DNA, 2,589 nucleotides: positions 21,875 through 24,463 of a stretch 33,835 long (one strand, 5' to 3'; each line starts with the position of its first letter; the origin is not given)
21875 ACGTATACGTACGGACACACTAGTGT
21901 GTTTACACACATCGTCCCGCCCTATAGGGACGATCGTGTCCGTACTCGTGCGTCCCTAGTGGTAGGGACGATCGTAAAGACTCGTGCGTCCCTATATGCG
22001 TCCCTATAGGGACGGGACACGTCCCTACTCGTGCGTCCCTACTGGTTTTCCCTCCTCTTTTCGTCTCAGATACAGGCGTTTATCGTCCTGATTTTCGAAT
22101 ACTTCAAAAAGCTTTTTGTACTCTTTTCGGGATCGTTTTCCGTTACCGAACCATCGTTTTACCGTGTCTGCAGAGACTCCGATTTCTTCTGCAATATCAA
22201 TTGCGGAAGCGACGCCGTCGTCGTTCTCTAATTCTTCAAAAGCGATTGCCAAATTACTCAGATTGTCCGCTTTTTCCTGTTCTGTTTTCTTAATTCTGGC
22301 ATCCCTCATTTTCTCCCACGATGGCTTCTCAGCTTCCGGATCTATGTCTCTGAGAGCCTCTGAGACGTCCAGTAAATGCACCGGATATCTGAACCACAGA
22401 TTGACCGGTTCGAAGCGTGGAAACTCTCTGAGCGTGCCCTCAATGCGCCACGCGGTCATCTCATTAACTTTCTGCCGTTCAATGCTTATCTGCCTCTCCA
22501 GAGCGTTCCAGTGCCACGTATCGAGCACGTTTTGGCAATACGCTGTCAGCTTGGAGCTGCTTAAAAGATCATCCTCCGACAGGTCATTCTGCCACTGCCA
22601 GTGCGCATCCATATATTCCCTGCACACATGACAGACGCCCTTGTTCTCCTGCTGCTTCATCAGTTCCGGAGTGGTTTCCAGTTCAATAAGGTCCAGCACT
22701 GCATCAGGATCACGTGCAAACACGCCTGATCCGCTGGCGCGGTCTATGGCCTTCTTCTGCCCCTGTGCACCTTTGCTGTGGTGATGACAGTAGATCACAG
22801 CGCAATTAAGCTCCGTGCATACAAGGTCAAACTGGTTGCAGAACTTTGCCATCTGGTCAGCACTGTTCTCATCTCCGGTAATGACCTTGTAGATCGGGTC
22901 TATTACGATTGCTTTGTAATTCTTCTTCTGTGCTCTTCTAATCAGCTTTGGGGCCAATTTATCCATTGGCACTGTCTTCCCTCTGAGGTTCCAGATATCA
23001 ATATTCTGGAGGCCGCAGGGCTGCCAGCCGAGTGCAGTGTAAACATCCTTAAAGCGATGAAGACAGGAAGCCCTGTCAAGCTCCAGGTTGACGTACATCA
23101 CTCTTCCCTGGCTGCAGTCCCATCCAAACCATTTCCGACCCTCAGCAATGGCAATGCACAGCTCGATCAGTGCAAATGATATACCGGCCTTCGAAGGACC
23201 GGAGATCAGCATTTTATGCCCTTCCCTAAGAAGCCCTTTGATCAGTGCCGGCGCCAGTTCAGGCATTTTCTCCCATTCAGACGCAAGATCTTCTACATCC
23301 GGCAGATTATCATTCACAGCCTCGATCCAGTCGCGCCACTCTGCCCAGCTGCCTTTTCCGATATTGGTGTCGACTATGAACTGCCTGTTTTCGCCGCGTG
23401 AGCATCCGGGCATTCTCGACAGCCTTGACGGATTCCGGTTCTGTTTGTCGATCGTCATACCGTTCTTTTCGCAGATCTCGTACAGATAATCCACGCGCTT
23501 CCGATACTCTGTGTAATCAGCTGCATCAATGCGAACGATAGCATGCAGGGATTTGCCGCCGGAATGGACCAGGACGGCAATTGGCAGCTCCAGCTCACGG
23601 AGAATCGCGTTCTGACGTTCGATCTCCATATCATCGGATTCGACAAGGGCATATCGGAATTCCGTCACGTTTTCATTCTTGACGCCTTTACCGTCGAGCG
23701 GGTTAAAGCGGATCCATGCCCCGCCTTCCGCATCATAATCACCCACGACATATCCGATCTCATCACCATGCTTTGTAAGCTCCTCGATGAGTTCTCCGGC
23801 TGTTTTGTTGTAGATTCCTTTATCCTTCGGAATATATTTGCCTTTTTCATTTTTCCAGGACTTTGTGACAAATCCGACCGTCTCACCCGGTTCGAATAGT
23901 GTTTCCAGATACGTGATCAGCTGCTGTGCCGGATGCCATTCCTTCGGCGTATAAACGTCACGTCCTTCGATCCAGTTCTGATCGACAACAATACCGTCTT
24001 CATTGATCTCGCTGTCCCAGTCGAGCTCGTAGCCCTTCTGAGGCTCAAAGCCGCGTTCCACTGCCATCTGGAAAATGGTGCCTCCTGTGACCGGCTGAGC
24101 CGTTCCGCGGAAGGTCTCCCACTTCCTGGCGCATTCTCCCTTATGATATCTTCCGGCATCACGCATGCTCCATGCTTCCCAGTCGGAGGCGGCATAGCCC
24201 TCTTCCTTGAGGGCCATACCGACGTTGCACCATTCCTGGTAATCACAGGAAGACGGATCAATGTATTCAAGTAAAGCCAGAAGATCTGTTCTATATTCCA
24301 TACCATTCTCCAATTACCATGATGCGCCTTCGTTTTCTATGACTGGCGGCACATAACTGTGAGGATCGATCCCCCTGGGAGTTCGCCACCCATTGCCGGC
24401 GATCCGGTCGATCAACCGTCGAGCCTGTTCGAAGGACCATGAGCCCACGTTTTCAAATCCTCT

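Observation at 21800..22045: Dense array of GTCCC/GGGAC-centred palindromes and direct repeats between the primase-helicase and rusA (candidate phage origin)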

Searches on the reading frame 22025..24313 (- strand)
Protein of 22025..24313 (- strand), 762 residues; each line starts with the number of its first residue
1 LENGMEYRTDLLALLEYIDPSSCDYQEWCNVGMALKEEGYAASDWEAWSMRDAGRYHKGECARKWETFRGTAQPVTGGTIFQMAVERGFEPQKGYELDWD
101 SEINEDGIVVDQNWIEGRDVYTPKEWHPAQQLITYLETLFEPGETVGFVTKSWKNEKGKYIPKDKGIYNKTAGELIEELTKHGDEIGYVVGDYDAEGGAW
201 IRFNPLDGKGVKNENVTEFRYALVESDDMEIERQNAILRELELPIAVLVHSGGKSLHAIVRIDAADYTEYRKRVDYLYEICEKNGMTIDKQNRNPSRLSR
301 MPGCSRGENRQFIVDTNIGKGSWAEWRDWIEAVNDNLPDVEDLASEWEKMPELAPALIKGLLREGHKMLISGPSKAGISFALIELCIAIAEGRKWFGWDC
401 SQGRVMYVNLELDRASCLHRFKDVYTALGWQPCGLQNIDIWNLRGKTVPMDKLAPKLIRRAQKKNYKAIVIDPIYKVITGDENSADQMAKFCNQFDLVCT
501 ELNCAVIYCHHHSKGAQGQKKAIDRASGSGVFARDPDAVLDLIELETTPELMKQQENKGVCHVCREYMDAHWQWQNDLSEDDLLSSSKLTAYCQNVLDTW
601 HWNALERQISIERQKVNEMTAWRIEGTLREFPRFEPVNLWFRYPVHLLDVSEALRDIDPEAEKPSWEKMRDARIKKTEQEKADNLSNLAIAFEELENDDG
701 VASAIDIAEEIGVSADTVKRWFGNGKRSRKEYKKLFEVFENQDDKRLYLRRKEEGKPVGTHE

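Call 6: search_protein_families(library=pfam, proteins=[window:22025-24313:-], max_evalue=0.01)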
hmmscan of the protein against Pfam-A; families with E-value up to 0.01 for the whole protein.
window:22025-24313:- (762 aa): 2 families
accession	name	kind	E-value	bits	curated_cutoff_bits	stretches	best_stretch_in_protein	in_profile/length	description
PF13481.12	AAA_25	-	3.9e-27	95.6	27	1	351-516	19-194/195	AAA domain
PF08707.16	PriCT_2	-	3.2e-21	75.9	22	1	13-84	3-77/77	Primase C terminal 2 (PriCT-2)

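Call 7: search_protein_families(library=phrogs, proteins=[window:22025-24313:-], max_evalue=0.001)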
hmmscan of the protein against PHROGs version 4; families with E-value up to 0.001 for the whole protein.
window:22025-24313:- (762 aa): 11 families
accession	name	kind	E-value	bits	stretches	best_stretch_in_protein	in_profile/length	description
phrog_2597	-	DNA, RNA and nucleotide metabolism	0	1162.5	1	6-730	2-734/747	DNA primase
phrog_906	-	DNA, RNA and nucleotide metabolism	2.4e-19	70.6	1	344-529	507-683/872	DNA polymerase/primase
phrog_2850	-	unknown function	8.2e-12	45.7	1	228-515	30-310/465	-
phrog_3123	-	unknown function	3.1e-11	43.5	1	356-530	332-524/583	-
phrog_239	-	DNA, RNA and nucleotide metabolism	2.2e-08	34.5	1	357-540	351-551/801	DNA primase/helicase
phrog_6012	-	DNA, RNA and nucleotide metabolism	3.8e-08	34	1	359-535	142-319/447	DNA helicase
phrog_1284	-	unknown function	3.5e-07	30.9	1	357-492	27-158/306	-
phrog_243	-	DNA, RNA and nucleotide metabolism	3.4e-05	24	1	462-542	139-222/273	DnaB-like replicative helicase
phrog_25693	-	unknown function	0.00012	21.9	1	355-530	40-226/405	-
phrog_29234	-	unknown function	0.00018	20.6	1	14-91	246-323/887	-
phrog_15962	-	DNA, RNA and nucleotide metabolism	0.00021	20.7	0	23-89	259-331/835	DNA primase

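Call 16: find_related_loci(query=window:22025-24313:-, collection=viral_contigs, flank=4000)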
Query window:22025-24313:- (762 aa) in viral_contigs; peptide patterns used: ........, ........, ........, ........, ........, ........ (x = any residue, [..] = any of these).
316 stretches matched a pattern; 315 encode a relative of the query (tblastn E <= 1e-3); the best 80 are kept; 80 distinct loci.
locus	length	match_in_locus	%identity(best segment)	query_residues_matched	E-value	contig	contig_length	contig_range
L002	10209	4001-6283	74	10-762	0e+0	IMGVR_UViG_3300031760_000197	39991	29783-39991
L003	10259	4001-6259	72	5-753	0e+0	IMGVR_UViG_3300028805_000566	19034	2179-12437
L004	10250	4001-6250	70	5-754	0e+0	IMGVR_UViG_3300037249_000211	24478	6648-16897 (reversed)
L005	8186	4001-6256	71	4-754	0e+0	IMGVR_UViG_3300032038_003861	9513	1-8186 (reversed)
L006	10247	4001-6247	67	3-752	0e+0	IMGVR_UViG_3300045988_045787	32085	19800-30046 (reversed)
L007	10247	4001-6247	67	3-752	0e+0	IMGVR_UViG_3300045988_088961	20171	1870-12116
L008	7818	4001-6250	64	5-753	0e+0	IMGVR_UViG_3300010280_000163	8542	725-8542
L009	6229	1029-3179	67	5-719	0e+0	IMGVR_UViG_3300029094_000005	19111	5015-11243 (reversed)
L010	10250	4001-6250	72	8-755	0e+0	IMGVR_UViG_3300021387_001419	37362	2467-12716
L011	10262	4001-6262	61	5-753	0e+0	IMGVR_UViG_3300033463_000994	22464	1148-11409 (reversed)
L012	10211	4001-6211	62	1-731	0e+0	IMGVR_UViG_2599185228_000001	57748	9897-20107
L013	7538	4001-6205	62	5-735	0e+0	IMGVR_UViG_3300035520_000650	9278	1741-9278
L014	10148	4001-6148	63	8-719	0e+0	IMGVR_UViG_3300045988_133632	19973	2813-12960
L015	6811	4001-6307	61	5-756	0e+0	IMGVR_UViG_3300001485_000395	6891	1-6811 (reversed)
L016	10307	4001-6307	61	5-756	0e+0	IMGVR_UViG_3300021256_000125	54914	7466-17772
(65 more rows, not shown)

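Call 35: search_solved_structures(query=window:22025-24313:-, max_evalue=1, show_alignments=0)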
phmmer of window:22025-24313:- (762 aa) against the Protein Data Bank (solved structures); distinct sequences matched with E-value up to 1: 1.
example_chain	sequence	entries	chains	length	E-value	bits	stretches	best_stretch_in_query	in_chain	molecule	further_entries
1g8y_A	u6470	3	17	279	0.00029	22.1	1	372-519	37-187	REGULATORY PROTEIN REPA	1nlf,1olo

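Call 36: search_protein_families(library=ncbifam, proteins=[window:22025-24313:-], max_evalue=0.1)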
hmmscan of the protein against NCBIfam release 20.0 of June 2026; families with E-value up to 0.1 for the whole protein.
window:22025-24313:- (762 aa): 1 family
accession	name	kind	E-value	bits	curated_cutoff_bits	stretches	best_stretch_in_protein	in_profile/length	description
TIGR02436.1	TIGR02436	subfamily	0.039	14.2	24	0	303-336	45-78/109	four helix bundle protein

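Call 37: find_homologous_proteins(query=window:22025-24313:-, max_evalue=1e-10)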
Query window:22025-24313:- (762 aa): 8000 proteins with E <= 1e-10 among 8000 candidates; the best 120 are listed.
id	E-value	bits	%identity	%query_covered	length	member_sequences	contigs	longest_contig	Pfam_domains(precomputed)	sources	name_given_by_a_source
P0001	0.0e+0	1788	100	99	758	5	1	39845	PF08707.17,PF13481.13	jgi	-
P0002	0.0e+0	1407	78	98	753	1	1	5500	PF08707.17,PF13481.13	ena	-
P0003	0.0e+0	1387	77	98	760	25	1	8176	PF08707.17,PF13481.13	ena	-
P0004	0.0e+0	1386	76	98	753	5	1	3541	PF08707.17,PF13481.13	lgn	-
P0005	0.0e+0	1373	76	98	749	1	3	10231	PF08707.17,PF13481.13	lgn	-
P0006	0.0e+0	1366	76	98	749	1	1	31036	PF08707.17,PF13481.13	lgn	-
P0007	0.0e+0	1365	75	98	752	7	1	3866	PF08707.17,PF13481.13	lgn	-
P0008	0.0e+0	1359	76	99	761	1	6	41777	PF08707.17,PF13481.13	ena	-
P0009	0.0e+0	1357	75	98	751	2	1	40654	PF08707.17,PF13481.13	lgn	-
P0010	0.0e+0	1356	75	98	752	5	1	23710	PF08707.17,PF13481.13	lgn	-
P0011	0.0e+0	1352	76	98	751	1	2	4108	PF08707.17,PF13481.13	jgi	jgi:RecA-family ATPase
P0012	0.0e+0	1350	76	98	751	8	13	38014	PF08707.17,PF13481.13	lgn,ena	-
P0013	0.0e+0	1348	75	98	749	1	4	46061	PF08707.17,PF13481.13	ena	-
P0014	0.0e+0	1347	74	98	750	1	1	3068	PF08707.17,PF13481.13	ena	-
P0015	0.0e+0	1343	75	98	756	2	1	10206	PF08707.17,PF13481.13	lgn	-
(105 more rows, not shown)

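Call 48: search_dna_similar(query=window:22025-24313:-, collection=phages, mode=protein, max_rows=40, rows=spread, max_evalue=1e-10)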
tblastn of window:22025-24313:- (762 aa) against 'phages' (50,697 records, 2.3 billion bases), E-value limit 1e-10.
Records with a match: 59; places in all: 59; records where one place covers at least 80% of the query: 55.
Best place of each record, by identity: 60-80% 8; <60% 51.
By first word of the organism name: Streptococcus 38; Paenibacillus 7; Bacteriophage 3; Faecalibacterium 3; Bacillus 2; Enterococcus 2; Lactococcus 2; Dulem 1; Flavonifractor 1.
By host as written in the record: - 5; Paenibacillus larvae NRRL 2605 5; Paenibacillus larvae 2; Enterococcus faecalis 2; Faecalibacterium prausnitzii 2; Varecia variegata 1; Bacillus clarkii 1; Flavonifractor plautii 1; and 40 more.
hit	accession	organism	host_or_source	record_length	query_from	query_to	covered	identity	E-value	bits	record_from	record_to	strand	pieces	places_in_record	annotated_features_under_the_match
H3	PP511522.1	Dulem virus 35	Varecia variegata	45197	8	736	96%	62.2%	0e+0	953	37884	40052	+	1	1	helicase replication protein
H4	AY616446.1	Bacillus phage BCASJ1c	-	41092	3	724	95%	59.8%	0e+0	857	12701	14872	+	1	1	22: 22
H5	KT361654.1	Paenibacillus phage Vegas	Paenibacillus larvae NRRL 2605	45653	1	681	89%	63.0%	0e+0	902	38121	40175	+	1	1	DNA primase | ABC-type transport system, ATP-binding protein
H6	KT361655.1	Paenibacillus phage Hayley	Paenibacillus larvae NRRL 2605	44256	1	681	89%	63.0%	0e+0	902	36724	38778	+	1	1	DNA primase | ABC-type transport system, ATP-binding protein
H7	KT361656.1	Paenibacillus phage Vadim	Paenibacillus larvae NRRL 2605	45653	1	681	89%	63.0%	0e+0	902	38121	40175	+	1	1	DNA primase | ABC-type transport system, ATP-binding protein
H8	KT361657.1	Paenibacillus phage Diane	Paenibacillus larvae NRRL 2605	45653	1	681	89%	62.9%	0e+0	900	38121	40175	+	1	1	DNA primase | ABC-type transport system, ATP-binding protein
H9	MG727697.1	Paenibacillus phage Dragolir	Paenibacillus larvae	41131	5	681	89%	61.6%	0e+0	898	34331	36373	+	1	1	DNA primase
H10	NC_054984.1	Paenibacillus phage Dragolir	Paenibacillus larvae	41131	5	681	89%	61.6%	0e+0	898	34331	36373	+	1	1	DNA primase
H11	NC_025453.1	Enterococcus phage EFC-1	Enterococcus faecalis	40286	5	718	94%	57.6%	0e+0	855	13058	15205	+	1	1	DNA primase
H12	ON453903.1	Flavonifractor phage Castelnaud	Flavonifractor plautii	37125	10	740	96%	56.1%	0e+0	850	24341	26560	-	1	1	DNA primase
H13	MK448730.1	Streptococcus phage Javan311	Streptococcus mitis B9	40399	5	724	94%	56.7%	0e+0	834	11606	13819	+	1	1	replicative DNA helicase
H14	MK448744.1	Streptococcus phage Javan377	Streptococcus parasanguinis F0449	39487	10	727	94%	56.9%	0e+0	838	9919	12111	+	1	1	replicative DNA helicase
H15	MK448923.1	Streptococcus phage Javan380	Streptococcus parasanguinis SRR387738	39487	10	727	94%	56.9%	0e+0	838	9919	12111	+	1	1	replicative DNA helicase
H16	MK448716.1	Streptococcus phage Javan249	Streptococcus halotolerans HTS9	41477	10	736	95%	56.1%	0e+0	803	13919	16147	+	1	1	replicative DNA helicase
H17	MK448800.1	Streptococcus phage Javan539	Streptococcus salivarius NCTC_8618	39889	10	742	96%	55.5%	0e+0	824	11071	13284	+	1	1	replicative DNA helicase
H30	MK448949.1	Streptococcus phage Javan460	Streptococcus pyogenes ERR111889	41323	8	716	93%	56.0%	0e+0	822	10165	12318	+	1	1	replicative DNA helicase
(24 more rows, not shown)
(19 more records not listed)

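Call 50: get_annotated_region(hit=H11, flank=1500)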
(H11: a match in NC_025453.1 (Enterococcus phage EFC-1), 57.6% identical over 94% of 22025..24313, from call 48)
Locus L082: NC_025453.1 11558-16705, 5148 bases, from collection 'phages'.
description: Enterococcus phage EFC-1, complete genome.
organism: Enterococcus phage EFC-1 (NCBI taxid 1486428)
taxonomy: Viruses; Duplodnaviria; Heunggongvirae; Uroviricota; Caudoviricetes
host: Enterococcus faecalis; source: -; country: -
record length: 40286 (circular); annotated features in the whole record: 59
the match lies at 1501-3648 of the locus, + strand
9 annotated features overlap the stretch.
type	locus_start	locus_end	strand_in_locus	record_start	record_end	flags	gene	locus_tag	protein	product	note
CDS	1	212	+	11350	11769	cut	-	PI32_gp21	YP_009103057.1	YopX family protein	-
CDS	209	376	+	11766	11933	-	-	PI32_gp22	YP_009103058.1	6-phosphofructokinase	-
CDS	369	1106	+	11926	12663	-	-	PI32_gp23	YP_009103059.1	DUF1642 domain-containing protein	-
CDS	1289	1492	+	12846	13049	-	-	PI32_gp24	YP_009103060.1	hypothetical protein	-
CDS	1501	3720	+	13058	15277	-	-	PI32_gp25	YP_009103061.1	DNA primase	-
CDS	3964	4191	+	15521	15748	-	-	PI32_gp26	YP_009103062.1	hypothetical protein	-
CDS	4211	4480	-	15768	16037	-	-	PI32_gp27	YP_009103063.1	hypothetical protein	-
CDS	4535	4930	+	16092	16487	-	-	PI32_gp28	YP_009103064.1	RusA-like Holliday junction resolvase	-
CDS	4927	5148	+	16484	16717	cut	-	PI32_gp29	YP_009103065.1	hypothetical protein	-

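Call 51: get_annotated_region(hit=H30, flank=1500)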
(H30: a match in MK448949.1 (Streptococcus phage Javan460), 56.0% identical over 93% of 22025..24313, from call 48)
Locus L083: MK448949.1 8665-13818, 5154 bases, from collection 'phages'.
description: Streptococcus phage Javan460, complete genome.
organism: Streptococcus phage Javan460 (NCBI taxid 2548184)
taxonomy: Viruses; Duplodnaviria; Heunggongvirae; Uroviricota; Caudoviricetes
host: Streptococcus pyogenes ERR111889; source: -; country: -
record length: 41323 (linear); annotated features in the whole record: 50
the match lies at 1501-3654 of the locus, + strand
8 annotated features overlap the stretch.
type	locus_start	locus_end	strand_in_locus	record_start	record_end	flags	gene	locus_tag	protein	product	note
CDS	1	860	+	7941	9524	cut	-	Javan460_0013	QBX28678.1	DNA helicase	DNA helicase, phage-associated; Type III restriction enzme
CDS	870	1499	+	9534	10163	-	-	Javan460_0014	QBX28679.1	hypothetical protein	-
CDS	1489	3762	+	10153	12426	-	-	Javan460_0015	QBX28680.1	replicative DNA helicase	replicative DNA helicase, repA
CDS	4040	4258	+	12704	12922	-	-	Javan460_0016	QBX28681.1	hypothetical protein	-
CDS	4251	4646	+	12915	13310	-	-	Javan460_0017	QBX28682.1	resolvase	-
CDS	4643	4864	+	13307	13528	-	-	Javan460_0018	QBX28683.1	hypothetical protein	-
CDS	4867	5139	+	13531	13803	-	-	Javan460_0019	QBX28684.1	hypothetical protein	-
CDS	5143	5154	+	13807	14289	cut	-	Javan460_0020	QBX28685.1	putative methyltransferase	-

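Call 52: get_annotated_region(hit=H5, flank=1500)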
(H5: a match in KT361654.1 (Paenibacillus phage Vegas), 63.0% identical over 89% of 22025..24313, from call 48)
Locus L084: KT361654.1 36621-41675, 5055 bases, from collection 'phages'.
description: Paenibacillus phage Vegas, complete genome.
organism: Paenibacillus phage Vegas (NCBI taxid 1636261)
taxonomy: Viruses; Duplodnaviria; Heunggongvirae; Uroviricota; Caudoviricetes; Gochnauervirinae; Vegasvirus; Vegasvirus vegas
host: Paenibacillus larvae NRRL 2605; source: -; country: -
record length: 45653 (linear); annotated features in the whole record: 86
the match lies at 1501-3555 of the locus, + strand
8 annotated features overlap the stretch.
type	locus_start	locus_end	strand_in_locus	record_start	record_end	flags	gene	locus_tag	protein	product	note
CDS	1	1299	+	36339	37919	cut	-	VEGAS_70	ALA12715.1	DEAD/DEAH box helicase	-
CDS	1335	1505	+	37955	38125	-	-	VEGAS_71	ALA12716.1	ABC-type transport system, ATP-binding protein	-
CDS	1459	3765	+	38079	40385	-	-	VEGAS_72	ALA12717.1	DNA primase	possible RecA family ATPase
CDS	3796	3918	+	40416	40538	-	-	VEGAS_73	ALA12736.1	hypothetical protein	-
CDS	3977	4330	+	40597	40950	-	-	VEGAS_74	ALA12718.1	hypothetical protein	-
CDS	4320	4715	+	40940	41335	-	-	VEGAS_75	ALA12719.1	crossover junction endodeoxyribonuclease RusA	-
CDS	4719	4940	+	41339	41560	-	-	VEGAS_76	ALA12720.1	hypothetical protein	-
CDS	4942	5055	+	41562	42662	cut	-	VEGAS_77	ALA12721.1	RNA polymerase sigma factor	-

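Call 70: find_encoding_contigs(protein=P0001, flank=1500, max_places=3)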
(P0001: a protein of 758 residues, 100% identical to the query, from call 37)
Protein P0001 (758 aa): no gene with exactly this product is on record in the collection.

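Call 83: search_dna_similar(query=window:22025-24313:-, collection=plasmids, mode=protein, max_rows=25, max_evalue=1e-10)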
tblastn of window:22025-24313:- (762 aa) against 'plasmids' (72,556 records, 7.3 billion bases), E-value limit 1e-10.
Records with a match: 1; places in all: 1; records where one place covers at least 80% of the query: 1.
Best place of each record, by identity: 60-80% 1.
By first word of the organism name: Paenibacillus 1.
By predicted mobility (MOB-suite, as given by PLSDB): non-mobilizable 1.
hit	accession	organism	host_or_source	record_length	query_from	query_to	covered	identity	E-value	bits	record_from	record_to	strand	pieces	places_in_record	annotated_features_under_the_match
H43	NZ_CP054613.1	Paenibacillus cellulosilyticus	cell culture,soil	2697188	5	681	89%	62.5%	0e+0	892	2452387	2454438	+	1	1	none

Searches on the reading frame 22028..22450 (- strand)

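Call 36: search_protein_families(library=ncbifam, proteins=[window:22028-22450:-], max_evalue=0.1)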
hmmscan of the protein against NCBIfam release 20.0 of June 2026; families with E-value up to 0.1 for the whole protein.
window:22028-22450:- (141 aa): 4 families
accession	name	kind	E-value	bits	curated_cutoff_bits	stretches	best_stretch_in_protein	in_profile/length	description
NF008273.0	PRK11050.1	equivalog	0.031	14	153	1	70-100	44-74/156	manganese-binding transcriptional regulator MntR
NF009648.0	PRK13182.1-4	equivalog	0.072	13.1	170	0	86-101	6-21/184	chromosome-anchoring protein RacA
TIGR03879.1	near_KaiC_dom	domain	0.075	13.5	65.1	0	64-101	18-56/91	probable regulatory domain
NF009175.0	PRK12523.1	equivalog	0.075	13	271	1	38-106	93-161/172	RNA polymerase sigma factor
